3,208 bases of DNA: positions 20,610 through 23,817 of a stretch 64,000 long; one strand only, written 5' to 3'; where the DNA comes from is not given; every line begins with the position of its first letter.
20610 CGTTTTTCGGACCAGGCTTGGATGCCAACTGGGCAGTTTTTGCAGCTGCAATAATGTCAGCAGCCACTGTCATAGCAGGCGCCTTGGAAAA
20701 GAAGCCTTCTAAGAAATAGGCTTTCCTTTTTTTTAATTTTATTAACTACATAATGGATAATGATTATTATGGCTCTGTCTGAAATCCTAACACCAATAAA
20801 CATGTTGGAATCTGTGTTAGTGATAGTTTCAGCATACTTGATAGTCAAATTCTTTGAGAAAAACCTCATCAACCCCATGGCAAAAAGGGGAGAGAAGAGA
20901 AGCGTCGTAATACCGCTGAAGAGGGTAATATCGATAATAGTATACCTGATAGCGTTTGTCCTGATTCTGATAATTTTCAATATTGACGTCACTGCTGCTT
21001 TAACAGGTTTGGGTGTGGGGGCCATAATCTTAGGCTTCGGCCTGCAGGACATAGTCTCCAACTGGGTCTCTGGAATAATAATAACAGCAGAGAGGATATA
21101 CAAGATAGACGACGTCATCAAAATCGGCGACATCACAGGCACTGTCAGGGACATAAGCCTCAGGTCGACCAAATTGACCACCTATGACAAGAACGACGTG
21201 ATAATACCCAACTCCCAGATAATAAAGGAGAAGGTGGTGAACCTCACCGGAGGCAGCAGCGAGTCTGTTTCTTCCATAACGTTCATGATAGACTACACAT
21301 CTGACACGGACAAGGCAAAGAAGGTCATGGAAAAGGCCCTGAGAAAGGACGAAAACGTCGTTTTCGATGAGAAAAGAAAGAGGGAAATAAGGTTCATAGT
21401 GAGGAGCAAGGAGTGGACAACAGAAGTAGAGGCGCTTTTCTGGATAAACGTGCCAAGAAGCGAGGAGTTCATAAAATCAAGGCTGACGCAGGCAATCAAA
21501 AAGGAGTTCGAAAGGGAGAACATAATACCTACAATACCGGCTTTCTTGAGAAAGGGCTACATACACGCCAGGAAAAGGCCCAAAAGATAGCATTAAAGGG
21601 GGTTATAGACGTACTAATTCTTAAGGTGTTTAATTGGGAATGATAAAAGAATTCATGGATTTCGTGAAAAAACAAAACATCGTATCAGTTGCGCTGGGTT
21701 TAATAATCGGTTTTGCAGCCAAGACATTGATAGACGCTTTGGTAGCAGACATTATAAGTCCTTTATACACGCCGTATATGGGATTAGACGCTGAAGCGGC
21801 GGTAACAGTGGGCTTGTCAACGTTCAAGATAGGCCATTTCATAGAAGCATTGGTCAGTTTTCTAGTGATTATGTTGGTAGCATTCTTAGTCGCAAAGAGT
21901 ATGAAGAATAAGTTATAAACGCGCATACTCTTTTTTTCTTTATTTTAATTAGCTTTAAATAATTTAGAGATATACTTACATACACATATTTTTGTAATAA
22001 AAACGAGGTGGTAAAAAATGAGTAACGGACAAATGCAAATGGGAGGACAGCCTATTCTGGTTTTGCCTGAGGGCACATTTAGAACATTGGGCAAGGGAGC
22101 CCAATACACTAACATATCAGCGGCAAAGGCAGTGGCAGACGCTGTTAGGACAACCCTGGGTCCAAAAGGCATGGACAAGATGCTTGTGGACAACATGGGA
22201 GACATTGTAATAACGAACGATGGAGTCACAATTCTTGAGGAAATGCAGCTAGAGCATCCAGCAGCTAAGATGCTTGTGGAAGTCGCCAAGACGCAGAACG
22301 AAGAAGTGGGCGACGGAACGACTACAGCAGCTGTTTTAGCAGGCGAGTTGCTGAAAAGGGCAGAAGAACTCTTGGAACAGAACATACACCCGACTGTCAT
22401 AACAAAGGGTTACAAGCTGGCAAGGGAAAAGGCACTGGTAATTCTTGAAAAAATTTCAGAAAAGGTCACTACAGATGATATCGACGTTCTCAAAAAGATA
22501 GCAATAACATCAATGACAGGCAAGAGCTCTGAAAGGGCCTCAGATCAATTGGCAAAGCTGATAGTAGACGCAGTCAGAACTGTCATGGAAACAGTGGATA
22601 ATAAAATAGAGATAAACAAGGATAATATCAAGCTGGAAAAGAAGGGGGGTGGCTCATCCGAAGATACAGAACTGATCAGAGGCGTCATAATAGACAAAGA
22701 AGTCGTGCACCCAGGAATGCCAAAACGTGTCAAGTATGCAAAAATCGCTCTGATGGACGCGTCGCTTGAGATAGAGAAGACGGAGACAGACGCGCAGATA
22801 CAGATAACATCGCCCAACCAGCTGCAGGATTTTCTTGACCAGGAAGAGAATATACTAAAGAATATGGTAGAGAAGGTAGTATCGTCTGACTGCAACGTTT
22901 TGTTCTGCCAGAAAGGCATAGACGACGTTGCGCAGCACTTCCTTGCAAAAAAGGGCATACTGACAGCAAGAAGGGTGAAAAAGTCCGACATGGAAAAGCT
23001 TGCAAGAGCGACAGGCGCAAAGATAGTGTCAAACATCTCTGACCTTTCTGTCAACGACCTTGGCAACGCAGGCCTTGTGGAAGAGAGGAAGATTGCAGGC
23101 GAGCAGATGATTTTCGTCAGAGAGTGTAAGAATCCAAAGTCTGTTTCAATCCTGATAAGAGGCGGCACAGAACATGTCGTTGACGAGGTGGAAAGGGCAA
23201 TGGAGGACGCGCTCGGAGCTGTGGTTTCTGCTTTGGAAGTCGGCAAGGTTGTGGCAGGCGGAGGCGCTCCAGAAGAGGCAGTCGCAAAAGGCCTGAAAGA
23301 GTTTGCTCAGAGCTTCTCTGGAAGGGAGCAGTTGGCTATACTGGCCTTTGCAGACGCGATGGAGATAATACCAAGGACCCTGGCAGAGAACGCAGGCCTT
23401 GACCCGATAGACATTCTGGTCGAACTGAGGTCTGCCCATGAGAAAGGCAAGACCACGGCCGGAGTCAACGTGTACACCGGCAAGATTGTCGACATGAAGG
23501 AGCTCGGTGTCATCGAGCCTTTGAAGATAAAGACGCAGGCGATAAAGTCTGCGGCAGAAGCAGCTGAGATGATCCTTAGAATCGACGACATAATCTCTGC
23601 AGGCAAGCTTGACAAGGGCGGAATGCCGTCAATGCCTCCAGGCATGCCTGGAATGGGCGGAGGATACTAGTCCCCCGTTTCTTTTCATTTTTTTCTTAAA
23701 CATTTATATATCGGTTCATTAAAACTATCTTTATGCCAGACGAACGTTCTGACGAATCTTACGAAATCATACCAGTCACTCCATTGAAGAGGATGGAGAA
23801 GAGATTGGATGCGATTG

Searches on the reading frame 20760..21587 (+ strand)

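Call 93: search_protein_families(library=pfam, proteins=[window:20760-21587:+], max_evalue=0.05)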
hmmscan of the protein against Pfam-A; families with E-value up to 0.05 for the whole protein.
window:20760-21587:+ (276 aa): 4 families
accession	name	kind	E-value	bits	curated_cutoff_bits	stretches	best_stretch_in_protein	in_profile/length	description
PF00924.24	MS_channel_2nd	-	2.8e-23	82.2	20.2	1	97-163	1-67/68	Mechanosensitive ion channel, beta-domain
PF21082.3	MS_channel_3rd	-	5.2e-06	27.2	21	1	173-255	3-86/88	Mechanosensitive ion channel MscS, C-terminal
PF21088.3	MS_channel_1st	-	4.9e-05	23.7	23.1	1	56-96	2-42/42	Mechanosensitive ion channel, transmembrane helices 2/3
PF15655.11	Imm-NTF2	-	0.0091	16.6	25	1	129-188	55-114/129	NTF2 fold immunity protein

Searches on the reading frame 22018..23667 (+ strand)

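Call 77: search_protein_families(library=pfam, proteins=[window:22018-23667:+], max_evalue=0.00001)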
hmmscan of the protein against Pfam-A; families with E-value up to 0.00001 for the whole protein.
window:22018-23667:+ (550 aa): 1 family
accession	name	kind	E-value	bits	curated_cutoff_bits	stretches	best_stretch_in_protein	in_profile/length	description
PF00118.29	Cpn60_TCP1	-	2.1e-190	634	34.3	1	39-529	1-489/490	TCP-1/cpn60 chaperonin family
